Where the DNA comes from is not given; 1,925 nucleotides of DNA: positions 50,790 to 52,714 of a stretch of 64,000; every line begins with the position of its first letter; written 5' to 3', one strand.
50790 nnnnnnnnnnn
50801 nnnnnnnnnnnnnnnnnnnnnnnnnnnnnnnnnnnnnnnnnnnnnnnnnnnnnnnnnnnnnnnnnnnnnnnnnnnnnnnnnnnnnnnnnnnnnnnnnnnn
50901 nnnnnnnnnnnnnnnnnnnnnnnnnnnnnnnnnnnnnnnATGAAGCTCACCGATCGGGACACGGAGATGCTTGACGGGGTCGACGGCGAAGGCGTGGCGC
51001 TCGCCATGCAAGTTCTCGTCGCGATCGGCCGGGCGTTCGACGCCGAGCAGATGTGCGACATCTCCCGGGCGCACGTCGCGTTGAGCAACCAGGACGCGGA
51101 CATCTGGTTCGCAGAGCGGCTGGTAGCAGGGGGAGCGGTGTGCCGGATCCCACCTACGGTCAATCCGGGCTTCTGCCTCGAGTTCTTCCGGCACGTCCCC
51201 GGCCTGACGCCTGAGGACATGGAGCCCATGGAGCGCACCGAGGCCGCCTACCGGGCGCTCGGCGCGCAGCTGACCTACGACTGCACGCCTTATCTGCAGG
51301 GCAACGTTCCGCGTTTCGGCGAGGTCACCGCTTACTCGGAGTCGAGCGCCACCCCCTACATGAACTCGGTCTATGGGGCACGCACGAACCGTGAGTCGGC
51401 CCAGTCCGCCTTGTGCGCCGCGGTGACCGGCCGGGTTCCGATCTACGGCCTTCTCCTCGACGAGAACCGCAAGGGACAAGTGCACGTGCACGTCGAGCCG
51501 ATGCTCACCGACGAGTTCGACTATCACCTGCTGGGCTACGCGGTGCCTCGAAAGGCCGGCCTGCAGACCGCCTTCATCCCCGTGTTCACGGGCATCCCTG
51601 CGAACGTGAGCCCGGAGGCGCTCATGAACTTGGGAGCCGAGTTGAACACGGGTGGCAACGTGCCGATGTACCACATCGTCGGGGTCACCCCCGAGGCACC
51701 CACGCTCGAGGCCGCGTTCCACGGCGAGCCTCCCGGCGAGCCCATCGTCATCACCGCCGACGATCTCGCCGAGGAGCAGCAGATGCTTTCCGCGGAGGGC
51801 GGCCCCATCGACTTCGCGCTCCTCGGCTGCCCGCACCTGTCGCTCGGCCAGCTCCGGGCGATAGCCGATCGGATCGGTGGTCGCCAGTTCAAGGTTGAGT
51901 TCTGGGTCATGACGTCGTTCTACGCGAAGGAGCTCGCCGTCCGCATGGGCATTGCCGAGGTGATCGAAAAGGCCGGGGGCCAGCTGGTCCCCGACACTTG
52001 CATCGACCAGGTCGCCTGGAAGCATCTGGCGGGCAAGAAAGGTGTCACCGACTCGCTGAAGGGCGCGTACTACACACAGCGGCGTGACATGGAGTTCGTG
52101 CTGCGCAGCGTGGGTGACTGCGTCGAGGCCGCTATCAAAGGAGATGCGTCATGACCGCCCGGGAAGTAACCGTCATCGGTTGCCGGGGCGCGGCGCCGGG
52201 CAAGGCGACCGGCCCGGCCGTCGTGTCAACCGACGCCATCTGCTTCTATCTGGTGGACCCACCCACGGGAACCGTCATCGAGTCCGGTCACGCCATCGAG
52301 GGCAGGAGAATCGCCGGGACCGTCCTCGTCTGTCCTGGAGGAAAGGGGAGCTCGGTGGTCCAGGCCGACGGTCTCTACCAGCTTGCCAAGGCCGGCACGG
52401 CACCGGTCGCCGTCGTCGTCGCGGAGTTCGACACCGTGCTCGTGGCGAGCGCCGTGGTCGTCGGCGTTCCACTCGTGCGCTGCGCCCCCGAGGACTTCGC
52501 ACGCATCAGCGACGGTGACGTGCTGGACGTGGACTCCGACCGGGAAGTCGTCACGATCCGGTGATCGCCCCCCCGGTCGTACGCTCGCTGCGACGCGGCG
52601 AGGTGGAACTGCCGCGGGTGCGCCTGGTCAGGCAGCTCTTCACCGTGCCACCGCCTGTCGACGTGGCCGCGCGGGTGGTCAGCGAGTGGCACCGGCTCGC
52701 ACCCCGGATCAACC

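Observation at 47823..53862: Canonical hutU locked into an operon with aconitase X (DUF521 plus DUF126) and a LarA-like DUF2088 protein behind an NCS1 permease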

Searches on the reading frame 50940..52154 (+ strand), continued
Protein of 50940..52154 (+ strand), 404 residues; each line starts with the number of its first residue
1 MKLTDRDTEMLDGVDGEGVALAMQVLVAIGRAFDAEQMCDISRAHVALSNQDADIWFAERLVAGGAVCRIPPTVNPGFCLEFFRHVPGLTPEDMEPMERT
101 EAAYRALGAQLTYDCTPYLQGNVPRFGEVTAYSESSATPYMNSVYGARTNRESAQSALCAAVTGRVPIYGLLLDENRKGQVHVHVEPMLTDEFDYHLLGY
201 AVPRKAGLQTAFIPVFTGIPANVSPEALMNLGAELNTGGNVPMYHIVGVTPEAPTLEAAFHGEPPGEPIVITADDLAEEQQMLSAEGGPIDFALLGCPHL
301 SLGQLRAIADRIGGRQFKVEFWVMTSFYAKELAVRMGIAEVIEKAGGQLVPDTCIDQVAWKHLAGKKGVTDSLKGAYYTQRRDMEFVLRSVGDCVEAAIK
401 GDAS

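Call 76: search_protein_families(library=pfam, proteins=[L155:8929-9711:+, L154:3392-4342:+, L139:11648-12757:+, L156:9605-10156:+, L153:13199-14503:+, L155:12898-13674:+, L118:3350-4279:+, L155:6303-7460:+, L168:8340-9224:+, L170:10880-12559:+], max_evalue=0.0001)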
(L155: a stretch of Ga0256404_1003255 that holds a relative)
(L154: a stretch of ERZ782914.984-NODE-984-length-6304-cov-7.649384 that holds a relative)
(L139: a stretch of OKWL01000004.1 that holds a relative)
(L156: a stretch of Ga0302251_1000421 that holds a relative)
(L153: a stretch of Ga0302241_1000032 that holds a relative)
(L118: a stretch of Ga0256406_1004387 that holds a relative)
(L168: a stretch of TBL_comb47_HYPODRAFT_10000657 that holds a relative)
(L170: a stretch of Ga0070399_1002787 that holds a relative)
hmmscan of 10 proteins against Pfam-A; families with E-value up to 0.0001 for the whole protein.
L155:8929-9711:+ (260 aa): 4 families
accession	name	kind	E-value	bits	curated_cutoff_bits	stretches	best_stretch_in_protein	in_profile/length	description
PF07729.17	FCD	-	9.5e-21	74.9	24.3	1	125-251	1-124/125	FCD domain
PF00392.27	GntR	-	6.1e-18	64.7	27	1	54-115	2-64/64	Bacterial regulatory proteins, gntR family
PF13412.12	HTH_24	-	3.8e-06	26.8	21.9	1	79-106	21-48/48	Winged helix-turn-helix DNA-binding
PF01022.26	HTH_5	-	2.1e-05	24.8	22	1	79-106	19-46/47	Bacterial regulatory protein, arsR family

L154:3392-4342:+ (316 aa): 1 family
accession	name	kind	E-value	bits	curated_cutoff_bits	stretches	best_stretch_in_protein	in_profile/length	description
PF06808.19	DctM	-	4.2e-91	306.3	23.8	1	7-313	1-309/413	Tripartite ATP-independent periplasmic transporter, DctM component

L139:11648-12757:+ (369 aa): 1 family
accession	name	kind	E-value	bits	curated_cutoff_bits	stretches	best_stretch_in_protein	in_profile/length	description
PF03480.18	DctP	-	4.8e-79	266.1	23.4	1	74-354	6-285/286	Bacterial extracellular solute-binding protein, family 7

L156:9605-10156:+ (183 aa): 1 family
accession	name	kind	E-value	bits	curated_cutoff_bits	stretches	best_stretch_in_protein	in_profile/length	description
PF04290.18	DctQ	-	1e-33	116.5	28.3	1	43-173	2-131/132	Tripartite ATP-independent periplasmic transporters, DctQ component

L153:13199-14503:+ (434 aa): 2 families
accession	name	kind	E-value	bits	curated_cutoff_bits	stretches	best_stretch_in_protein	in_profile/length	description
PF09861.14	Lar_N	-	6.7e-48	163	23.3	1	7-203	1-194/204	Lactate racemase N-terminal domain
PF21113.2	LarA_C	-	2.6e-08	34.4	25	1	277-405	6-133/152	Lactate racemase C-terminal domain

L155:12898-13674:+ (258 aa): 3 families
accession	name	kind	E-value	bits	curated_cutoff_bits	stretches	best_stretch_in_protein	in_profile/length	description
PF13561.12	adh_short_C2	-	2.8e-63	214.1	27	1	21-255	1-235/236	Enoyl-(Acyl carrier protein) reductase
PF00106.31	adh_short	-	5.7e-51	173.2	26.6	1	15-206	1-192/195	short chain dehydrogenase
PF08659.16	KR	-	1.3e-07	32.2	22.6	1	17-165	3-151/180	KR domain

L118:3350-4279:+ (309 aa): 2 families
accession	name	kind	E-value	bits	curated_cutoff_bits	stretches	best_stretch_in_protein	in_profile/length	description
PF01418.23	HTH_6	-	1e-07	32.3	28.3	1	47-104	19-76/77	Helix-turn-helix domain, rpiR family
PF01380.27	SIS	-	1.1e-06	28.9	25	1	177-278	24-128/131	SIS domain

L155:6303-7460:+ (385 aa): 4 families
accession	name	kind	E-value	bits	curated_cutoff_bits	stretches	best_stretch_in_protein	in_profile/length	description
PF00155.27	Aminotran_1_2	-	1.4e-73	248.7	19.7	1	28-377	2-361/361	Aminotransferase class I and II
PF01041.23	DegT_DnrJ_EryC1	-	2e-09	37.6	19.8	1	103-198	57-145/360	DegT/DnrJ/EryC1/StrS aminotransferase family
PF01053.26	Cys_Met_Meta_PP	-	5.3e-09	35.6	27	1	55-199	39-174/381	Cys/Met metabolism PLP-dependent enzyme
PF00266.25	Aminotran_5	-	4.8e-05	22.9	21.5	0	86-198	61-175/371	Aminotransferase class-V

L168:8340-9224:+ (294 aa): 3 families
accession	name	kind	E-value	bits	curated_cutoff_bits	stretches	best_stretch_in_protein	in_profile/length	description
PF00005.33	ABC_tran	-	1.4e-31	110.3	25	1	57-216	2-136/137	ABC transporter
PF12399.14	BCA_ABC_TP_C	-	4.5e-09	36.2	25.5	1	266-290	1-25/27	Branched-chain amino acid ATP-binding cassette transporter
PF13304.12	AAA_21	-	2.1e-07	31.8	27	0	68-118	1-50/304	AAA domain, putative AbiEii toxin, Type IV TA system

L170:10880-12559:+ (559 aa): 1 family
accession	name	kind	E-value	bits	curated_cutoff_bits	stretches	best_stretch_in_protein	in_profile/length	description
PF00474.23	SSF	-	1.5e-60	205.6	22.8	1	47-450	1-406/406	Sodium:solute symporter family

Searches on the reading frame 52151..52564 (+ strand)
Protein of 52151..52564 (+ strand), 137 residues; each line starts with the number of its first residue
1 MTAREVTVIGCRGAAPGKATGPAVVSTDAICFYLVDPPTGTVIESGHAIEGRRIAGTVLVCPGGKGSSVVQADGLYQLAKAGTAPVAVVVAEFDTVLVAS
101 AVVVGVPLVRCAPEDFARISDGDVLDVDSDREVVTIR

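Call 3: search_protein_families(library=pfam, proteins=[window:52151-52564:+], max_evalue=0.01)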
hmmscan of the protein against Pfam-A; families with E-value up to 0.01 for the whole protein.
window:52151-52564:+ (137 aa): 1 family
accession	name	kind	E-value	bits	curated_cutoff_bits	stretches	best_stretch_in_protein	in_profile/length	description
PF01989.23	AcnX_swivel_put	-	6.5e-24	84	27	1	33-109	5-80/80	Aconitase X swivel domain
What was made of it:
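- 52151..52564 (+): Aconitase X small (swivel) subunit (137 aa). PF01989 84 bits (call 3).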

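Call 9: search_protein_families(library=ncbifam, proteins=[window:52151-52564:+], max_evalue=0.01)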
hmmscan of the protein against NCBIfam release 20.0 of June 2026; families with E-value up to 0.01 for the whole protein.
window:52151-52564:+ (137 aa): 2 families
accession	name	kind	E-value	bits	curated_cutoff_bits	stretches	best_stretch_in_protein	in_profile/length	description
NF003046.0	PRK03955.1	equivalog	6.4e-25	87.6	163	1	9-136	4-129/132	DUF126 domain-containing protein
NF051439.1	C3LHypDHLhpIPSEAE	equivalog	3e-14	52.4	700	1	16-131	5-126/555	cis-3-hydroxy-L-proline dehydratase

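Call 39: search_solved_structures(query=window:52151-52564:+, max_evalue=0.01, show_alignments=2)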
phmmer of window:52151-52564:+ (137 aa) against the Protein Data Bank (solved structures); distinct sequences matched with E-value up to 0.01: 5.
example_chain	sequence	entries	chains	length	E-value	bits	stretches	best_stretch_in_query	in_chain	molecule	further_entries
2hi6_A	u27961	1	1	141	3.7e-16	62.6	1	9-133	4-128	UPF0107 protein AF0055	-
7cnr_B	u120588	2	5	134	1.3e-15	60.9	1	14-134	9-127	UPF0107 protein TK1248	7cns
7cnp_A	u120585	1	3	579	4.2e-10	43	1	12-128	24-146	cis-3-hydroxy-L-proline dehydratase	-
7d2r_A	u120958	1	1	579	4.2e-10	43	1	12-128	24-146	cis-3-hydroxy-L-proline dehydratase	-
7cnq_A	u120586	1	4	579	1.2e-09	41.6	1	12-128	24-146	cis-3-hydroxy-L-proline dehydratase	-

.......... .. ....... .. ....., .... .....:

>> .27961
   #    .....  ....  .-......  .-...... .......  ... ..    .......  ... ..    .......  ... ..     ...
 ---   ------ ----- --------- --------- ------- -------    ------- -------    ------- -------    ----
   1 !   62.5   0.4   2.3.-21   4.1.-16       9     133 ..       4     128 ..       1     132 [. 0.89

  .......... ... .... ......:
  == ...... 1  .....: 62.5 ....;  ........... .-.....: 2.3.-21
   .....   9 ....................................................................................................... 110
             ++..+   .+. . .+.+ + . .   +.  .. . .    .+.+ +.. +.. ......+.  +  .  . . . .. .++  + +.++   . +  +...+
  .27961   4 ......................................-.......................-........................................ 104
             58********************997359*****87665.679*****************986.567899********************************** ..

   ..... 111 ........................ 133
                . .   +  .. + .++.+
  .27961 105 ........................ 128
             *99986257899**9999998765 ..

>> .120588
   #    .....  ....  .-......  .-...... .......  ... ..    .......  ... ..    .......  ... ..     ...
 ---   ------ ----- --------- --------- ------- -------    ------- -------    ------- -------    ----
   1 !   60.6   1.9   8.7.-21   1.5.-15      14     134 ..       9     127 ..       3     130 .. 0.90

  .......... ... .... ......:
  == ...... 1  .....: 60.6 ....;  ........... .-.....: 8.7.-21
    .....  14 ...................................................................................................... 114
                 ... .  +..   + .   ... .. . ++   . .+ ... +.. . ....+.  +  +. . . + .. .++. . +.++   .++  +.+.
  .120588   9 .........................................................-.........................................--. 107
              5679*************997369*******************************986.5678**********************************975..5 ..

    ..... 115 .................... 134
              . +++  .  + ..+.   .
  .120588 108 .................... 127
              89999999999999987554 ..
